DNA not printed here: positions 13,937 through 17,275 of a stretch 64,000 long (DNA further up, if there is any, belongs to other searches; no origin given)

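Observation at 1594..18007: The ebo cluster is sandwiched between two paralogous exported ThuA / PQQ-type dehydrogenase loci with a dedicated cytochrome c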

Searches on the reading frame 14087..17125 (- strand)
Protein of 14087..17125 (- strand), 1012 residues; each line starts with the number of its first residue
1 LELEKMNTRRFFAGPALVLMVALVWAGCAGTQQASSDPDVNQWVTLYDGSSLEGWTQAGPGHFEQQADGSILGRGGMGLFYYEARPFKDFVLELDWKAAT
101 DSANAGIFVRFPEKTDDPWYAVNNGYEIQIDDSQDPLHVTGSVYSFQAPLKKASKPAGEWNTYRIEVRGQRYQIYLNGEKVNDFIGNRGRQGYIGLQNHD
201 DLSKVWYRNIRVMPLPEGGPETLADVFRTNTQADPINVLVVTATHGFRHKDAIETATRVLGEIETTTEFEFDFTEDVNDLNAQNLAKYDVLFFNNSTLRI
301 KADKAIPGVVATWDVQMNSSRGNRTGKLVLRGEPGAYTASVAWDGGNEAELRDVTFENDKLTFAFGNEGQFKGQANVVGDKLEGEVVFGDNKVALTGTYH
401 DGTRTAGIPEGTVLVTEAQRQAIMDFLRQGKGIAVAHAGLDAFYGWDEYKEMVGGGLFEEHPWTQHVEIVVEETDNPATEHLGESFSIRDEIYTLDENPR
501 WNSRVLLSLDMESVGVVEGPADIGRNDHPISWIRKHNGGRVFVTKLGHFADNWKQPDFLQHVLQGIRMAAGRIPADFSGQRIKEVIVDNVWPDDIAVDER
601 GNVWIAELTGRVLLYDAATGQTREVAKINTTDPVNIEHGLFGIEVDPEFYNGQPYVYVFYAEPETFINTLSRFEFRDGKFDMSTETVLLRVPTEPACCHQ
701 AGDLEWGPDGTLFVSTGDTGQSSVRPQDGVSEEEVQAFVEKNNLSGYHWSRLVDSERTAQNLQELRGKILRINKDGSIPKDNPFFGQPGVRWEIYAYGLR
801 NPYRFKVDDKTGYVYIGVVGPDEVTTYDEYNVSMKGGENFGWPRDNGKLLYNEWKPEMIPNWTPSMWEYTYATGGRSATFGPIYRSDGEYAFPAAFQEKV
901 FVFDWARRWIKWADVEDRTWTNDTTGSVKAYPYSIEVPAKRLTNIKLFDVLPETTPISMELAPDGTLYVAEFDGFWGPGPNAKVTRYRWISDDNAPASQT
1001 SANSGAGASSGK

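Call 3: search_protein_families(library=pfam, proteins=[window:14087-17125:-], max_evalue=0.001)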
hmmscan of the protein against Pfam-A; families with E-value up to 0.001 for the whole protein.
window:14087-17125:- (1012 aa): 3 families
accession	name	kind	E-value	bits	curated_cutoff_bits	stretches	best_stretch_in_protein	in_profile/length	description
PF06439.18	3keto-disac_hyd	-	1e-45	156.6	26.8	1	42-212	1-186/187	3-keto-disaccharide hydrolase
PF06283.17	ThuA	-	2.1e-43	149.5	33.4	2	414-567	63-207/209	Trehalose utilisation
PF07995.17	GSDH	-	9.3e-36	124.2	25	2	756-851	137-228/332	Glucose / Sorbosone dehydrogenase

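Call 5: search_protein_families(library=ncbifam, proteins=[window:14087-17125:-], max_evalue=0.001)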
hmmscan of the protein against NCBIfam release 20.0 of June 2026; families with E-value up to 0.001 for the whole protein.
window:14087-17125:- (1012 aa): 3 families
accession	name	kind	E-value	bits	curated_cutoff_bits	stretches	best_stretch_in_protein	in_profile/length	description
TIGR03606.1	non_repeat_PQQ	subfamily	1.7e-23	83.1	434.55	1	591-847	31-272/454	glucose/sorbosone family PQQ-dependent dehydrogenase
TIGR02604.1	Piru_Ver_Nterm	subfamily_domain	6.8e-07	29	122.2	1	698-971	123-338/367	PVC-type heme-binding CxxCH protein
NF033206.1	ScyE_fam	subfamily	9.9e-06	25.3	80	0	953-987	205-239/333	ScyD/ScyE family protein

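Call 33: find_homologous_proteins(query=window:14087-17110:-, max_evalue=1e-30)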
Query window:14087-17110:- (1007 aa): 357 proteins with E <= 1e-30 among 8000 candidates; the best 120 are listed.
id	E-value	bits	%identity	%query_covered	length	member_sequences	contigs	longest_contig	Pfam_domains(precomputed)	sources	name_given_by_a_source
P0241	0.0e+0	2376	100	100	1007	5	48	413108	PF06439.19,PF06283.18,PF07995.18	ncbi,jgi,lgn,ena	-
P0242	0.0e+0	1660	69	99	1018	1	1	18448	PF06439.19,PF06283.18,PF07995.18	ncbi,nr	ncbi:MAG TPA: ThuA domain-containing protein [Rhodothermales bacterium]|nr:ThuA domain-containing pr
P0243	0.0e+0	1501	64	99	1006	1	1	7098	PF06439.19,PF06283.18,PF07995.18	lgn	-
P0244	0.0e+0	1478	63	98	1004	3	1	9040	PF06439.19,PF06283.18,PF07995.18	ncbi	-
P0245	0.0e+0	1477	64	98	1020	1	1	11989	PF06439.19,PF06283.18,PF07995.18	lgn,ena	-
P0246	0.0e+0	1471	64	97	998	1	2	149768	PF06439.19,PF06283.18,PF07995.18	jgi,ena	-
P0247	0.0e+0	1463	63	98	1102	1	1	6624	PF00801.27,PF06439.19,PF06283.18,PF07995.18,PF18911.7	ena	-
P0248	0.0e+0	1451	64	67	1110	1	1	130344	PF06439.19,PF06283.18,PF07995.18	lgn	-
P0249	0.0e+0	1451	69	61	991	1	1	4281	PF00801.27,PF06439.19,PF06283.18,PF07995.18,PF18911.7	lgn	-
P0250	0.0e+0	1445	64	96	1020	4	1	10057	PF06439.19,PF06283.18,PF07995.18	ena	-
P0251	0.0e+0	1436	61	100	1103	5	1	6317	PF00801.27,PF06439.19,PF06283.18,PF07995.18,PF18911.7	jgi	jgi:glucose/arabinose dehydrogenase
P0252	0.0e+0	1435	63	97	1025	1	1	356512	PF06439.19,PF06283.18,PF07995.18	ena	-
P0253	0.0e+0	1434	62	98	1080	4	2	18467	PF00801.27,PF06439.19,PF06283.18,PF07995.18,PF18911.7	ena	-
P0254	0.0e+0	1428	63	69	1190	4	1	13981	PF00801.27,PF06439.19,PF06283.18,PF07995.18,PF18911.7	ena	-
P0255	0.0e+0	1428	61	99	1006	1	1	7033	PF06439.19,PF06283.18,PF07995.18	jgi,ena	-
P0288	0.0e+0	1349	72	57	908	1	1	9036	PF06439.19,PF06283.18,PF07995.18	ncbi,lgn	-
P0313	0.0e+0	1328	58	96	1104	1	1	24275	PF00801.27,PF06439.19,PF06283.18,PF07995.18,PF18911.7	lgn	-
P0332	0.0e+0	1279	67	58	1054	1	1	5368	PF06439.19,PF06283.18,PF13442.12,PF00034.27,PF07995.18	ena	-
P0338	0.0e+0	1271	57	94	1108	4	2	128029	PF06439.19,PF06283.18,PF13442.12,PF00034.27,PF07995.18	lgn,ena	-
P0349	0.0e+0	1237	55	98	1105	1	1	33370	PF06439.19,PF06283.18,PF13442.12,PF00034.27,PF07995.18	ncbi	-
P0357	0.0e+0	1203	55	97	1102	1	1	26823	PF06439.19,PF06283.18,PF13442.12,PF00034.27,PF07995.18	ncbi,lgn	-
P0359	0.0e+0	1203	54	96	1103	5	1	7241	PF06439.19,PF06283.18,PF13442.12,PF00034.27,PF07995.18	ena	-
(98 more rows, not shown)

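Call 36: find_encoding_contigs(protein=P0242, flank=10000, max_places=2)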
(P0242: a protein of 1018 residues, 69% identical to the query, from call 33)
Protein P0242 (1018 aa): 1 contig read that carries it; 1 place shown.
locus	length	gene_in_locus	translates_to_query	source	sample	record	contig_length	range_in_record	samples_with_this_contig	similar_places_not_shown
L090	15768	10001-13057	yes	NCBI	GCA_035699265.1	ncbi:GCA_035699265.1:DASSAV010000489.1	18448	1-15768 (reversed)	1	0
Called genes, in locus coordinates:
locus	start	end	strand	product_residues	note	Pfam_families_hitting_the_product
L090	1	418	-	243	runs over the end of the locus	PF01182:Glucosamine_iso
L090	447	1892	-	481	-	PF00479:G6PD_N, PF02781:G6PD_C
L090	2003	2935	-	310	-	PF05721:PhyH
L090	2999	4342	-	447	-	PF01408:GFO_IDH_MocA, PF22725:GFO_IDH_MocA_C3, PF02894:GFO_IDH_MocA_C, PF19051:GFO_IDH_MocA_C2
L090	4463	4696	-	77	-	PF16277:DUF4926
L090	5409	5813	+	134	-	-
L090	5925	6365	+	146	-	PF14716:HHH_8 (faint), PF14520:HHH_5 (faint), PF12836:HHH_3, PF00633:HHH (faint)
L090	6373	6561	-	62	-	-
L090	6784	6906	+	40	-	-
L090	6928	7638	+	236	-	PF00072:Response_reg, PF00486:Trans_reg_C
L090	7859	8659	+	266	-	PF05099:TerB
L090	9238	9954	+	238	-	-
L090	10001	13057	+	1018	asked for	PF06439:3keto-disac_hyd, PF06283:ThuA, PF07995:GSDH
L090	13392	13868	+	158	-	PF13442:Cytochrome_CBB3, PF00034:Cytochrom_C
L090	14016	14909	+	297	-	PF28008:EboA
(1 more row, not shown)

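Call 38: list_cluster_members(proteins=[P0241, P0242, P0037])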
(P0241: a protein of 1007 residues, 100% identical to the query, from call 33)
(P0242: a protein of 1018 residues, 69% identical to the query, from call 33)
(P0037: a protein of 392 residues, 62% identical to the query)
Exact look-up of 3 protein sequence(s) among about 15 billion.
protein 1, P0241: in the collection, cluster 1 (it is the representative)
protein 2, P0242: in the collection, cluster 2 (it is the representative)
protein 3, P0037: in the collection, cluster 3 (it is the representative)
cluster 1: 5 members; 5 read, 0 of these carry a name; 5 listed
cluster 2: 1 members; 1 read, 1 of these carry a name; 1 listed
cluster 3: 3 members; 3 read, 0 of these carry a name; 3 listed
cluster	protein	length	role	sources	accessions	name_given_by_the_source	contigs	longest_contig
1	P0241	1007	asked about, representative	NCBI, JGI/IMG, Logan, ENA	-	-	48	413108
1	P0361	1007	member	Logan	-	-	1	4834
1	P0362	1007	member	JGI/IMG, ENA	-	-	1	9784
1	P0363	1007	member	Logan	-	-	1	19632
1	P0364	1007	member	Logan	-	-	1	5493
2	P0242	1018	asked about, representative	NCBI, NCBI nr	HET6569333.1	MAG TPA: ThuA domain-containing protein [Rhodothermales bacterium] | ThuA domain-containing protein [Rhodothermales bacterium]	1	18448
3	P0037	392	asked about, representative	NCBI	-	-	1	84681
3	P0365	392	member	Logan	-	-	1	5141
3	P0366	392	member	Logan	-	-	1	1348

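Call 39: find_related_loci(query=A2, collection=metagenome_contigs, flank=10000)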
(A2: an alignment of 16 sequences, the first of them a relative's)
Query A2 (1007 aa) in metagenome_contigs; peptide patterns used: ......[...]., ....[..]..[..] (x = any residue, [..] = any of these).
174 stretches matched a pattern; 44 encode a relative of the query (tblastn E <= 1e-3); 44 distinct loci.
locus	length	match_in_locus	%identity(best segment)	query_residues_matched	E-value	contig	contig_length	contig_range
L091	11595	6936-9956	100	1-1007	0e+0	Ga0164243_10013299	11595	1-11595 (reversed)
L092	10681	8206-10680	100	1-825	0e+0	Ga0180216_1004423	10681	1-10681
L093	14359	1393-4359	64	11-988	0e+0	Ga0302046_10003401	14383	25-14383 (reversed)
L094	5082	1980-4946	64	11-988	0e+0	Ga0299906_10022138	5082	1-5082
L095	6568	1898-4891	61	1-988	0e+0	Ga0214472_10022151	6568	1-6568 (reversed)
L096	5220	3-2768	63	67-985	0e+0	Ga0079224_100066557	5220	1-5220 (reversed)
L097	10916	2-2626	60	122-997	0e+0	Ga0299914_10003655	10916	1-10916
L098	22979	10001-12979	53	23-1007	0e+0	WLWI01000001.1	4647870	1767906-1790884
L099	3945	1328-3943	57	12-868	0e+0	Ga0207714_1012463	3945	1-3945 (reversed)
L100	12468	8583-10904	62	230-991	0e+0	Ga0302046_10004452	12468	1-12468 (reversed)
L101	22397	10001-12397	59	216-1001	0e+0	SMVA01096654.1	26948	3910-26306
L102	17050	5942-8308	59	216-993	0e+0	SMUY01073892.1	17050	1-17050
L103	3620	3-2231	61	247-987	0e+0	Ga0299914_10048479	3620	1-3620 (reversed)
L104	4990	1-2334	59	239-1002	0e+0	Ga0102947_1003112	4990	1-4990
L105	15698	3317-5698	60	224-1002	0e+0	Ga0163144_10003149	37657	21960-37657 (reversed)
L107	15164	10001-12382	56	216-993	0e+0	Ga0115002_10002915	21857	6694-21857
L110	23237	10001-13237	61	10-991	0e+0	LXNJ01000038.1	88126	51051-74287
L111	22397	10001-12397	59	216-1001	0e+0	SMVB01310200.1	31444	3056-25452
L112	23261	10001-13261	57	1-987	0e+0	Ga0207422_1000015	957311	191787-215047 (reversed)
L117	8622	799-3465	61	12-997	0e+0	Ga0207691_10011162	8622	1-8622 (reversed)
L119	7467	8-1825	60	399-1006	0e+0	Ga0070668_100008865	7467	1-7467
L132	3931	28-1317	55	37-572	9e-91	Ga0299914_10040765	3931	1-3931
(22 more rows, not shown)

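Call 44: search_protein_families(library=pfam, proteins=[L132:1-1368:+], max_evalue=0.001)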
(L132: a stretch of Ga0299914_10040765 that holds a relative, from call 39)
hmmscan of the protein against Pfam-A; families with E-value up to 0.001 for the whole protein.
L132:1-1368:+ (456 aa): 2 families
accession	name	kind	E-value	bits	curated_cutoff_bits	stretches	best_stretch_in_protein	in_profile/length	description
PF06283.17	ThuA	-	2.3e-49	168.9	33.4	1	207-430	1-208/209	Trehalose utilisation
PF06439.18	3keto-disac_hyd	-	3e-40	138.7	26.8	1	10-180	1-187/187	3-keto-disaccharide hydrolase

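Call 51: search_protein_families(library=pfam, proteins=[L093:5147-6226:+, L095:5636-6544:+, L098:13285-14535:+, L101:12793-14385:+, L105:6073-6846:+, L107:12861-14621:+, L110:14007-15032:+, L112:13842-14891:+, L117:3514-4791:+, L119:1856-3427:+], max_evalue=0.001)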
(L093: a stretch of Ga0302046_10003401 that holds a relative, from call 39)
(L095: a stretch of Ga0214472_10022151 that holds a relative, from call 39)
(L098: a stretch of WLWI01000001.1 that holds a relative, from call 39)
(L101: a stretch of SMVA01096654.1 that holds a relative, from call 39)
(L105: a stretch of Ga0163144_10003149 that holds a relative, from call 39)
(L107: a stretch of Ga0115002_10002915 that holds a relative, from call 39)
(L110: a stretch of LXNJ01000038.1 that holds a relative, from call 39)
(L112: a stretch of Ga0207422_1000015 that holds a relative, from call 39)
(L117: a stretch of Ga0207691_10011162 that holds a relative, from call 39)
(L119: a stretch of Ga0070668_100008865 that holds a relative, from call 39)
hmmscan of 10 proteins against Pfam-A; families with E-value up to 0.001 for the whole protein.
L093:5147-6226:+ (360 aa): 1 family
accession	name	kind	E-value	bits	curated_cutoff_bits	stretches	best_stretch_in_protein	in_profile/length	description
PF08450.18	SGL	-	8.7e-46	156.9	26.3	1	76-344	1-244/246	SMP-30/Gluconolactonase/LRE-like region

L095:5636-6544:+ (303 aa): 1 family
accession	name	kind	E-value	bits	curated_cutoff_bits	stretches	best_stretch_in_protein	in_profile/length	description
PF00248.27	Aldo_ket_red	-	2.9e-54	184.6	24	1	17-293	1-286/291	Aldo/keto reductase family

L098:13285-14535:+ (417 aa): 1 family
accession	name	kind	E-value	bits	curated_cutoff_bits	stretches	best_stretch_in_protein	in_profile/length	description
PF01494.25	FAD_binding_3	-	5e-23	82.3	22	1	2-330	4-320/349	FAD binding domain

L101:12793-14385:+ (531 aa): 2 families
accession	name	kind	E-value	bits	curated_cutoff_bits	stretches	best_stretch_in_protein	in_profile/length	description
PF00501.34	AMP-binding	-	5.7e-45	154.2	29.9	1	16-378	4-384/384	AMP-binding enzyme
PF13193.12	AMP-binding_C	-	1.1e-07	33.1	24.5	1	428-500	1-73/76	AMP-binding enzyme C-terminal domain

L105:6073-6846:+ (258 aa): 0 families

L107:12861-14621:+ (587 aa): 2 families
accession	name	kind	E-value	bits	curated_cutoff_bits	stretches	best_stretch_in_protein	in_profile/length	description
PF00578.27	AhpC-TSA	-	5.7e-12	46.1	26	1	24-136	3-118/124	AhpC/TSA family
PF08534.16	Redoxin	-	9.5e-12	45.4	26.6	1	26-149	6-137/148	Redoxin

L110:14007-15032:+ (342 aa): 2 families
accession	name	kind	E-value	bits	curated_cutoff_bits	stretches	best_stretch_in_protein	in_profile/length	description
PF08450.18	SGL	-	1.1e-45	156.6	26.3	1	60-326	1-244/246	SMP-30/Gluconolactonase/LRE-like region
PF01436.27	NHL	-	0.00069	20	20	0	158-176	1-19/28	NHL repeat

L112:13842-14891:+ (350 aa): 0 families

L117:3514-4791:+ (426 aa): 0 families

L119:1856-3427:+ (524 aa): 0 families

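Call 53: find_encoding_contigs(protein=P0313, flank=10000, max_places=2)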
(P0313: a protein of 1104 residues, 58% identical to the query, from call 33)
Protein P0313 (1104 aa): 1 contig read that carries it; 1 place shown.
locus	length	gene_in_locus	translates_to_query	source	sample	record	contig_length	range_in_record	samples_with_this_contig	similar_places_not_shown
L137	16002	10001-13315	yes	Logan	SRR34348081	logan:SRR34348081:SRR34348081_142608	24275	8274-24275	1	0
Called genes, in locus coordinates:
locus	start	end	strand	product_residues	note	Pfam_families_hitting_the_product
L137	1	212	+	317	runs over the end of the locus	PF01026:TatD_DNase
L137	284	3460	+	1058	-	PF06283:ThuA, PF07995:GSDH, PF00801:PKD, PF18911:PKD_4, PF03422:CBM_6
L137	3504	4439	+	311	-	PF01040:UbiA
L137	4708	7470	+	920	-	PF23500:DUF7133, PF07995:GSDH (weak), PF13646:HEAT_2 (weak)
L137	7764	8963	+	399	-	PF13685:Fe-ADH_2 (faint), PF01761:DHQ_synthase, PF24621:DHQS_C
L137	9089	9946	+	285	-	-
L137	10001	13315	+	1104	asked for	PF06439:3keto-disac_hyd, PF06283:ThuA, PF07995:GSDH, PF00801:PKD, PF18911:PKD_4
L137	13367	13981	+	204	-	PF00034:Cytochrom_C, PF13442:Cytochrome_CBB3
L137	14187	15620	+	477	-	PF01120:Alpha_L_fucos, PF16757:Fucosidase_C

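Call 54: find_encoding_contigs(protein=P0288, flank=10000, max_places=3)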
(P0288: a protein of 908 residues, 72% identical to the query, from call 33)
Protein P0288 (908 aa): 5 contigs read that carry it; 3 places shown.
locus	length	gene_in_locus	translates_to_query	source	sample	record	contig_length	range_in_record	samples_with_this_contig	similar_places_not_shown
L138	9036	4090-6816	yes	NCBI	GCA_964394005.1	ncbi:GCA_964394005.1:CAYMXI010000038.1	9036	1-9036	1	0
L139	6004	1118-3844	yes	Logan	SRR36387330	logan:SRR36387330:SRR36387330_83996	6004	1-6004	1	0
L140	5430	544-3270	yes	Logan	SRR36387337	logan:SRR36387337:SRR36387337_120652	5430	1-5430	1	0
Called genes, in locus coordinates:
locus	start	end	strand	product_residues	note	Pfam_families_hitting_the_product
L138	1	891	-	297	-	?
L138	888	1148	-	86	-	PF00403:HMA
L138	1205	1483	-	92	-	-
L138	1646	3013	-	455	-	PF01120:Alpha_L_fucos, PF16757:Fucosidase_C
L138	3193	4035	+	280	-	-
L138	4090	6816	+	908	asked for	PF06439:3keto-disac_hyd, PF06283:ThuA, PF07995:GSDH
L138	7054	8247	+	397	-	PF12833:HTH_18, PF00165:HTH_AraC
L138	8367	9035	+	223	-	?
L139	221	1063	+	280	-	-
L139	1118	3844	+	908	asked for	PF06439:3keto-disac_hyd, PF06283:ThuA, PF07995:GSDH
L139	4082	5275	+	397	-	PF12833:HTH_18, PF00165:HTH_AraC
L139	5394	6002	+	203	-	?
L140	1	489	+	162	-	?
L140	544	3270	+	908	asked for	PF06439:3keto-disac_hyd, PF06283:ThuA, PF07995:GSDH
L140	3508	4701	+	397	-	PF12833:HTH_18, PF00165:HTH_AraC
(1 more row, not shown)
